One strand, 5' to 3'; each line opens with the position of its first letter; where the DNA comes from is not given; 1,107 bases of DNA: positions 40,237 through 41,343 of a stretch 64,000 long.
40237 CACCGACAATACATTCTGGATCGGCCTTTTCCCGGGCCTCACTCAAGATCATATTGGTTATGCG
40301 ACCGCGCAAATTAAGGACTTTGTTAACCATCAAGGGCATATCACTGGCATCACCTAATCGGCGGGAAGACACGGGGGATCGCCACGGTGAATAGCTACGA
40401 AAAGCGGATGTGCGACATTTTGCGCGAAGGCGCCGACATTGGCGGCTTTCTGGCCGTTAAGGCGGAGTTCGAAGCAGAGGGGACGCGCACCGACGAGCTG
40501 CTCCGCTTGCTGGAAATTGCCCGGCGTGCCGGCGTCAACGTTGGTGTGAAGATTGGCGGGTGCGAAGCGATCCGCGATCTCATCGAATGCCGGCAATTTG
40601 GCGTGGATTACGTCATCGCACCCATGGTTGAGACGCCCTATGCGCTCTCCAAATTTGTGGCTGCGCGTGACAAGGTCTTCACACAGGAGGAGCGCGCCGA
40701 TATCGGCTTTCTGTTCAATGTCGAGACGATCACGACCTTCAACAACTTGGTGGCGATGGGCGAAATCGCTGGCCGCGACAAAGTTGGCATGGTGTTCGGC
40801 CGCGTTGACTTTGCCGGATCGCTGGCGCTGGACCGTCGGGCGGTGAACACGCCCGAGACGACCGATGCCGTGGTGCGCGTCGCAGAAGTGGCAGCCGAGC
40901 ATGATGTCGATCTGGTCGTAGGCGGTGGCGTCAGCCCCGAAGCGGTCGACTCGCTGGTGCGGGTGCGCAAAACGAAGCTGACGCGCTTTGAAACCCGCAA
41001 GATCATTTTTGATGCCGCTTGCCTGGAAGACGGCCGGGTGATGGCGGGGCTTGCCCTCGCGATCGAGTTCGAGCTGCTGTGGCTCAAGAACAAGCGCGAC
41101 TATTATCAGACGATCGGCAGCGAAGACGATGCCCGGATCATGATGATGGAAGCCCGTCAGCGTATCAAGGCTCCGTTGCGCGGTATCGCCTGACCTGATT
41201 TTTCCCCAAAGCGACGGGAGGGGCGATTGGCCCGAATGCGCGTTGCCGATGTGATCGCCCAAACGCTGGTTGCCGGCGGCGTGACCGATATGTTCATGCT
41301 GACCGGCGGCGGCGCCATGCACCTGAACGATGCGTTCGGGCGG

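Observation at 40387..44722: Tailoring block (aldolase-like TIM barrel, ALS-like ThDP enzyme, HAD phosphatase, extended SDR) suggests a branched-chain or chain-extended dideoxy sugar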

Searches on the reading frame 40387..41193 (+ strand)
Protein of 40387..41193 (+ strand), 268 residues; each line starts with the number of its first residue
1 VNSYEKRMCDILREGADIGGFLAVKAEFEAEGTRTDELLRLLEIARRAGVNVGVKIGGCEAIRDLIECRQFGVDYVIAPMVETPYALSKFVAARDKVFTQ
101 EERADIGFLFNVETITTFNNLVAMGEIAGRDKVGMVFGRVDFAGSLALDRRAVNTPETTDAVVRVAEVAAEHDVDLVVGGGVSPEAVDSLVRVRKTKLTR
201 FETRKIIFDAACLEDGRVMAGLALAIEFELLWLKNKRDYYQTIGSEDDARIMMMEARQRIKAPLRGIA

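Call 3: search_protein_families(library=pfam, proteins=[window:40387-41193:+])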
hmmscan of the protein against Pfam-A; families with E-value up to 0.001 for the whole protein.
window:40387-41193:+ (268 aa): 1 family
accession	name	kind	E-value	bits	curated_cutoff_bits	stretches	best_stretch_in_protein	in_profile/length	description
PF03328.21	HpcH_HpaI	-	6.7e-06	26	25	1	46-177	56-191/221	HpcH/HpaI aldolase/citrate lyase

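Call 4: search_protein_families(library=ncbifam, proteins=[window:40387-41193:+])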
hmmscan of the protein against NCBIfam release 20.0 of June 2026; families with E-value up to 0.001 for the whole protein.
window:40387-41193:+ (268 aa): 0 families

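Call 6: search_solved_structures(query=window:40387-41193:+, max_evalue=1, show_alignments=2)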
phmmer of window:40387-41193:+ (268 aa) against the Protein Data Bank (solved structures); distinct sequences matched with E-value up to 1: 0.

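Call 17: find_homologous_proteins(query=window:40387-41193:+, max_evalue=0.00001)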
Query window:40387-41193:+ (268 aa): 6731 proteins with E <= 0.00001 among 8000 candidates; the best 120 are listed.
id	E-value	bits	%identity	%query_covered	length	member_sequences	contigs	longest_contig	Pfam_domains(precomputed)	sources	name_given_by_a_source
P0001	1.6e-168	577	100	100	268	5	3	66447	PF03328.21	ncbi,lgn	ncbi:MAG: aldolase/citrate lyase family protein [Sphingomonas sp.]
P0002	7.0e-139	480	82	100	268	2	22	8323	PF03328.21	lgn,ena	-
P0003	2.8e-115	402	71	98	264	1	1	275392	PF03328.21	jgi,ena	jgi:hypothetical protein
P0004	6.2e-115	401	71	96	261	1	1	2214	-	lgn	-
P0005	9.0e-114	397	73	95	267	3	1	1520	-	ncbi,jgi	jgi:hypothetical protein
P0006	2.3e-113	396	72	98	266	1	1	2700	PF03328.21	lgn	-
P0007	5.4e-113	395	70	97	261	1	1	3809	-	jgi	-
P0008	7.0e-113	394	72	97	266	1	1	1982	PF03328.21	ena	-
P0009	1.2e-112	394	70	97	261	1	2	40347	-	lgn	-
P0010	2.5e-112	393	69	97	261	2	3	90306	-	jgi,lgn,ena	-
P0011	2.6e-112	393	72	97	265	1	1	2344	PF03328.21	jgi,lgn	jgi:hypothetical protein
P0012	4.4e-112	392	71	96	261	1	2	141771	-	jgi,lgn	jgi:hypothetical protein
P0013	4.5e-112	392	71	98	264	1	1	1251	PF03328.21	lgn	-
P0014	9.2e-112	391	71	97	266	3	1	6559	PF03328.21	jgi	jgi:hypothetical protein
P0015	1.2e-111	390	71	97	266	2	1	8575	PF03328.21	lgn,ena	-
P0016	1.3e-111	390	74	96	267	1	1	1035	PF03328.21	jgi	jgi:2-keto-3-deoxy-L-rhamnonate aldolase RhmA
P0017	2.3e-111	389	73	96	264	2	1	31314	PF03328.21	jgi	jgi:hypothetical protein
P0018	2.5e-111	389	72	97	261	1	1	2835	PF03328.21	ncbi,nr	ncbi:MAG: aldolase [Sphingomonadales bacterium]|nr:MAG: aldolase [Sphingomonadales bacterium]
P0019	3.8e-111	389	71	98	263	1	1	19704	PF03328.21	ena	-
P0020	7.4e-111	388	73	96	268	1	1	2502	PF03328.21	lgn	-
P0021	8.1e-111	388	70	98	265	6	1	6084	PF03328.21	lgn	-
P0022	2.8e-110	386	67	98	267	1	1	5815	PF03328.21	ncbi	-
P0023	3.6e-110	386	72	95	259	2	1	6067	PF03328.21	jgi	jgi:hypothetical protein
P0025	6.1e-110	385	68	98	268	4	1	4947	PF03328.21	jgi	jgi:hypothetical protein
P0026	1.9e-109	383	69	98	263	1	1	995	PF03328.21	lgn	-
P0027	2.6e-109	383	69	96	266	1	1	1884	PF03328.21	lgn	-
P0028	4.3e-109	382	69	97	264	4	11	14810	PF03328.21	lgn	-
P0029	4.9e-109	382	69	98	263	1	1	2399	PF03328.21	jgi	jgi:HpcH/HpaI aldolase/citrate lyase family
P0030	5.4e-109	382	70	100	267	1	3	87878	PF03328.21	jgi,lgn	jgi:uncharacterized protein YqgV (UPF0045/DUF77 family)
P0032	8.6e-109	381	69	98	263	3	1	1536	PF03328.21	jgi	jgi:HpcH/HpaI aldolase/citrate lyase family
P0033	8.7e-109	381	70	97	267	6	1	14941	PF03328.21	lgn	-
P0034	9.4e-109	381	69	98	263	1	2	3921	PF03328.21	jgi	jgi:HpcH/HpaI aldolase/citrate lyase family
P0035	1.1e-108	381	70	99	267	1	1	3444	PF03328.21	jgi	jgi:hypothetical protein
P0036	1.1e-108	381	68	98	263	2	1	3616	PF03328.21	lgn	-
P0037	1.2e-108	381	69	98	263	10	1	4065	PF03328.21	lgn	-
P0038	1.3e-108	380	68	97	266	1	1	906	PF03328.21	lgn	-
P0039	2.1e-108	380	70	96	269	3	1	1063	PF03328.21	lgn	-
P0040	3.5e-108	379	68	97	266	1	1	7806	PF03328.21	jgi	jgi:methylmalonyl-CoA mutase cobalamin-binding subunit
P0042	5.9e-108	378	69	96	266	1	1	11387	PF03328.21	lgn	-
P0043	1.9e-107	377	70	97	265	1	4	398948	PF03328.21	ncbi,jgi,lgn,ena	jgi:hypothetical protein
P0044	3.4e-107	376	68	96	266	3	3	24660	PF03328.21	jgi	jgi:hypothetical protein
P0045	3.5e-107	376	68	97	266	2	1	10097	PF03328.21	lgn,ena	-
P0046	7.3e-107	375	70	98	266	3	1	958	PF03328.21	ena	-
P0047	7.6e-107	375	69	97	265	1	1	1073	PF03328.21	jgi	jgi:hypothetical protein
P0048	9.8e-107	374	69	99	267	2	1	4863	PF03328.21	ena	-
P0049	1.1e-106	374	68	97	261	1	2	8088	PF03328.21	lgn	-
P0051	1.6e-106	374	69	97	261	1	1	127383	PF03328.21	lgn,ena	-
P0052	1.9e-106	373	67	98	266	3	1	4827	PF03328.21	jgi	-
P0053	2.6e-106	373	68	98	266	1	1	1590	PF03328.21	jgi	jgi:HpcH/HpaI aldolase/citrate lyase family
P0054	3.1e-106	373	67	98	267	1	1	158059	PF03328.21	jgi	jgi:hypothetical protein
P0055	3.5e-106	372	67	97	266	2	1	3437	PF03328.21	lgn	-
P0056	3.9e-106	372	67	99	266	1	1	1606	PF03328.21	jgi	-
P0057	4.0e-106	372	67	98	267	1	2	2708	PF03328.21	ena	-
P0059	4.4e-106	372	68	97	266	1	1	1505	PF03328.21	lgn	-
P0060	6.0e-106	372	70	97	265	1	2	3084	PF03328.21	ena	-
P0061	7.5e-106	371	67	97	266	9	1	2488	PF03328.21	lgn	-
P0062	1.2e-105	371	68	97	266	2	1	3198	PF03328.21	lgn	-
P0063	1.2e-105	371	67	97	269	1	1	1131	PF03328.21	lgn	-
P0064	1.2e-105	371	68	97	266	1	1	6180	PF03328.21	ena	-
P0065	1.3e-105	371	68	97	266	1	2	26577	PF03328.21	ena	-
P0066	1.5e-105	370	65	98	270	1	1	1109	PF03328.21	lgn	-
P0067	1.8e-105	370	66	96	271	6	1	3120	PF03328.21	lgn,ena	-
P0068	1.8e-105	370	65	98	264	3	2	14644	PF03328.21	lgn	-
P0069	2.0e-105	370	66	97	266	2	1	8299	PF03328.21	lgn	-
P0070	2.4e-105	370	68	97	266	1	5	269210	PF03328.21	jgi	jgi:hypothetical protein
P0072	4.5e-105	369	66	97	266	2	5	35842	PF03328.21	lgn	-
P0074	5.7e-105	368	66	96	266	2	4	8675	PF03328.21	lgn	-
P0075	6.2e-105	368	66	98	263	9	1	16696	PF03328.21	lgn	-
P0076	7.4e-105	368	66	98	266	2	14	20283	PF03328.21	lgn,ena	-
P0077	7.6e-105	368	66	99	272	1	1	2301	PF03328.21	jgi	jgi:hypothetical protein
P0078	1.1e-104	368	68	98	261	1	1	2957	PF03328.21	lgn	-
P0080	1.7e-104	367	66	100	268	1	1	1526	PF03328.21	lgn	-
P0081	1.8e-104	367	63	100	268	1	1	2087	PF03328.21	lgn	-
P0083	1.8e-104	367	69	98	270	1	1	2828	PF03328.21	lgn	-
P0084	2.1e-104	367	68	97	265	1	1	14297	PF03328.21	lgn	-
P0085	2.4e-104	366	67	97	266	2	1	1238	PF03328.21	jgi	-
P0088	3.4e-104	366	69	95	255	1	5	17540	PF03328.21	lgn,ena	-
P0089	4.0e-104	366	69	95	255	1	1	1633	PF03328.21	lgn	-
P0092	5.3e-104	365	69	95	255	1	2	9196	PF03328.21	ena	-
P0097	4.4e-103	362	65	96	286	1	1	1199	PF03328.21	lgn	-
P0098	4.6e-103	362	66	97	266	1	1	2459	PF03328.21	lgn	-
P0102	6.7e-103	362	67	96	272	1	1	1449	PF03328.21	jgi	jgi:hypothetical protein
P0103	8.0e-103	361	67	99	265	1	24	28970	PF03328.21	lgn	-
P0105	1.1e-102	361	66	99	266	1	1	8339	PF03328.21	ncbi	-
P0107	1.3e-102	361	68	95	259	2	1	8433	PF03328.21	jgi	jgi:hypothetical protein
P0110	1.5e-102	361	65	97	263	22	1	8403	PF03328.21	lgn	-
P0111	1.7e-102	360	66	98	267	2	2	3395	PF03328.21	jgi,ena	-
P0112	2.3e-102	360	64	97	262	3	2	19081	PF03328.21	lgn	-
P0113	2.4e-102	360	67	97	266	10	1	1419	PF03328.21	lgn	-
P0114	2.8e-102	360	65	97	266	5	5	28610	PF03328.21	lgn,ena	-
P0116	3.2e-102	359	65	98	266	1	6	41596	PF03328.21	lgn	-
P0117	3.3e-102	359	68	97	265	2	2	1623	PF03328.21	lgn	-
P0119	6.3e-102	359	65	97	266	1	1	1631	PF03328.21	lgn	-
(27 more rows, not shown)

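Call 19: find_related_loci(query=A1, collection=genome_contigs, flank=10000)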
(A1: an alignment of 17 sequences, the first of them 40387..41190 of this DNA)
Query A1 (268 aa) in genome_contigs; peptide patterns used: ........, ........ (x = any residue, [..] = any of these).
600 stretches matched a pattern (row limit reached: there are more); 541 encode a relative of the query (tblastn E <= 1e-3); the best 80 are kept; 80 distinct loci.
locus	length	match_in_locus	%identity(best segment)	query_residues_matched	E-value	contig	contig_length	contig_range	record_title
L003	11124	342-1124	72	1-261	8e-120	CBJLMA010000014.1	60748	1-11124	MAG TPA_asm: uncultured Sphingomonas sp. isolate SRR27822708_binner23_Refined_17 genome assembly, contig: ERZ27339041.27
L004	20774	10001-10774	65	1-258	6e-113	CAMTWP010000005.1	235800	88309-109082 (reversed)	MAG: uncultured Novosphingobium sp. isolate G03_MAG_00001 genome assembly, contig: G03_MAG_00001_000000000008, whole gen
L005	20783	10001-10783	66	1-261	1e-111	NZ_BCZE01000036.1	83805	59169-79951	Novosphingobium rosa NBRC 15208, whole genome shotgun sequence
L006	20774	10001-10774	67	1-258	2e-111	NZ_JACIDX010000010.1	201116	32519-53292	Novosphingobium sediminicola strain DSM 27057 Ga0373243_10, whole genome shotgun sequence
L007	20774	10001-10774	67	1-258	8e-111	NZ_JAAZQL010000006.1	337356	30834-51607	Novosphingobium sp. SG707 Ga0365350_06, whole genome shotgun sequence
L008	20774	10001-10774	66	1-258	8e-110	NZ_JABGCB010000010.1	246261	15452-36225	Novosphingobium sp. SG751A Ga0365358_10, whole genome shotgun sequence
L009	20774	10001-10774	68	1-258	2e-109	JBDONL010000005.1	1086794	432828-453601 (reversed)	MAG: Sphingomonadaceae bacterium isolate FK190211_WC_159_metabat1_scaf2bin.005 NODE_2_length_1086794_cov_3.105702, whole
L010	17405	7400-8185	64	1-262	9e-108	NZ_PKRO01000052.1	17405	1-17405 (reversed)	Porphyrobacter sp. TH134 NODE_52_length_17405_cov_511.029119, whole genome shotgun sequence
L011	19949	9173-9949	66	1-259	3e-107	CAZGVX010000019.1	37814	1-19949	MAG TPA_asm: uncultured Sphingobium sp. isolate SRP287051_co2_115 genome assembly, contig: NODE_2338_length_37814_cov_85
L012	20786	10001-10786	63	1-262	1e-106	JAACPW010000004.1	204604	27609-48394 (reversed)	MAG: Sphingomonadales bacterium isolate CG_2015-02_63_24 CG_2015-02_scaffold_19, whole genome shotgun sequence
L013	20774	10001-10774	63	1-259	2e-106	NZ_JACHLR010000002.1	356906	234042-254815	Novosphingobium chloroacetimidivorans strain S00245 Ga0436340_02, whole genome shotgun sequence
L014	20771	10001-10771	65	1-257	5e-106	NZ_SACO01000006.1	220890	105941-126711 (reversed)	Novosphingobium umbonatum strain FSY-9 NODE_6_length_220890_cov_106, whole genome shotgun sequence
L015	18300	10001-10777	64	1-259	5e-106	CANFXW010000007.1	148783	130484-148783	MAG: Sphingomonadaceae bacterium isolate Jr-16oct17-7 genome assembly, contig: Jr-16oct17-C202, whole genome shotgun seq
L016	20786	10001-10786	65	1-262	2e-105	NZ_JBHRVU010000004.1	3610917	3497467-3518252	Sphingobium rhizovicinum strain CCM 7491 tig00000940, whole genome shotgun sequence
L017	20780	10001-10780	64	1-259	1e-104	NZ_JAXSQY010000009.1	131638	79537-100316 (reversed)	Sphingomonas fuzhouensis strain SGZ-02 Scaffold9, whole genome shotgun sequence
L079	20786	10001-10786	54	1-260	3e-87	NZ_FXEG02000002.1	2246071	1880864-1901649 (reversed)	Mycobacterium ahvazicum strain AFP003, whole genome shotgun sequence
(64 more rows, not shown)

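Call 39: search_solved_structures(query=A2, max_evalue=10, show_alignments=3)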
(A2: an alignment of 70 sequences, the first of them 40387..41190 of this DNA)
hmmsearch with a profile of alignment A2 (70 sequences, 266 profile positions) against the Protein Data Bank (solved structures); distinct sequences matched with E-value up to 10: 0.

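Call 45: predict_structure(alignment_id=A2)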
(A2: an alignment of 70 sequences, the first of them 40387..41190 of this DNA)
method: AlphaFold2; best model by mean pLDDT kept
length: 268 residues; sequences in the alignment: 70
mean_pLDDT: 94.1   pTM: 0.89
mean pLDDT of the five models: 94.1, 92.9, 91.5, 89.3, 88.9
residues with pLDDT >= 90: 234; 70-90: 25; 50-70: 8; < 50: 1
segments of 3 or more residues with pLDDT < 50: none
pLDDT, mean of each block of 10 residues (from residue 1): 97 96 91 87 97 90 93 95 96 97 97 97 98 98 95 94 99 97 94 98 97 94 98 95 96 89 57
secondary structure, 60 per line:
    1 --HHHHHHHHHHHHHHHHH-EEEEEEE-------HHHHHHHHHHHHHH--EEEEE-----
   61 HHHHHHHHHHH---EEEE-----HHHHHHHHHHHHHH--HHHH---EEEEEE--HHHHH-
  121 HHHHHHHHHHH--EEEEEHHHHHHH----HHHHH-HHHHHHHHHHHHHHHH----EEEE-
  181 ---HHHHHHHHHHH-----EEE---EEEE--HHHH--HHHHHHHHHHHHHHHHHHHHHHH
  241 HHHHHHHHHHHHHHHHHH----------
elements in order: H3-19 E21-27 H35-48 E51-55 H61-71 E75-78 H84-97 H100-103 E107-112 H115-119 H121-131 E134-138 H139-145 H150-154 H156-171 E176-179 H184-194 E200-202 E206-209 H212-215 H218-258

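Call 47: fold_search(model_id=the predicted structure, library=pdb)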
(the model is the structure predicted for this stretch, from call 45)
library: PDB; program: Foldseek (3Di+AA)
matches with E <= 10: 1678; with E <= 0.001: 84
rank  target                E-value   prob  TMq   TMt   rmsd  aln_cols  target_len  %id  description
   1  3qz6                  2.6e-07  1.00  0.56  0.58   6.2       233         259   16  The crystal structure of HpcH/HpaI aldolase from Desulfitobacterium hafniense DCB-2 (released 2011-03-16)
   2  7et9_A                5.5e-07  1.00  0.58  0.61   6.9       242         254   12  Crystal structure of AbHpaI-Zn-pyruvate complex, Class II aldolase, HpaI from Acinetobacter baumannii (released 2021-11-03)
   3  6kkh_H                1.9e-06  1.00  0.55  0.48   8.9       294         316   15  Crystal structure of the oxalate bound malyl-CoA lyase from Roseiflexus castenholzii (released 2019-09-04)
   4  7et8_A                2.3e-06  1.00  0.59  0.62   6.8       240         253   12  Crystal structure of thermostable AbHpaI, a class II metal dependent pyruvate aldolase, HpaI from Acinetobacter bauman (released 2021-11-03)
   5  4b5w_A                3.0e-06  1.00  0.60  0.63   3.8       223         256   15  Crystal structures of divalent metal dependent pyruvate aldolase R70A mutant, HpaI, in complex with pyruvate (released 2012-08-29)
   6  4b5w_C                3.4e-06  1.00  0.57  0.61   7.6       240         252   14  Crystal structures of divalent metal dependent pyruvate aldolase R70A mutant, HpaI, in complex with pyruvate (released 2012-08-29)
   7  6kkh_B                3.4e-06  1.00  0.53  0.43  11.0       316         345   13  Crystal structure of the oxalate bound malyl-CoA lyase from Roseiflexus castenholzii (released 2019-09-04)
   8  5wrp_C                3.8e-06  1.00  0.54  0.40   7.0       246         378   14  T-state crystal structure of pyruvate kinase from Mycobacterium tuberculosis (released 2017-11-15)
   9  6kkh_J                3.8e-06  1.00  0.53  0.43  11.4       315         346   14  Crystal structure of the oxalate bound malyl-CoA lyase from Roseiflexus castenholzii (released 2019-09-04)
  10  4tv6                  4.3e-06  1.00  0.55  0.64   6.8       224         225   15  Crystal Structure of Citrate Synthase Variant SbnG E151Q (released 2014-10-29)
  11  6tth_A                4.8e-06  1.00  0.58  0.39   6.9       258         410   12  PKM2 in complex with L-threonine (released 2020-01-15)
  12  6gg3_I                6.0e-06  1.00  0.58  0.38   6.6       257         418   13  Crystal structure of M2 PYK in complex with Alanine. (released 2019-09-04)
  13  6kin_F                6.0e-06  1.00  0.55  0.45  11.7       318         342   14  Crystal structure of the tri-functional malyl-CoA lyase from Roseiflexus castenholzii (released 2019-09-04)
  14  4b5w_B                6.4e-06  1.00  0.57  0.60   7.9       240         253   14  Crystal structures of divalent metal dependent pyruvate aldolase R70A mutant, HpaI, in complex with pyruvate (released 2012-08-29)
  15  4qg9_D                8.0e-06  1.00  0.57  0.39   6.7       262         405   12  crystal structure of PKM2-R399E mutant (released 2015-02-25)
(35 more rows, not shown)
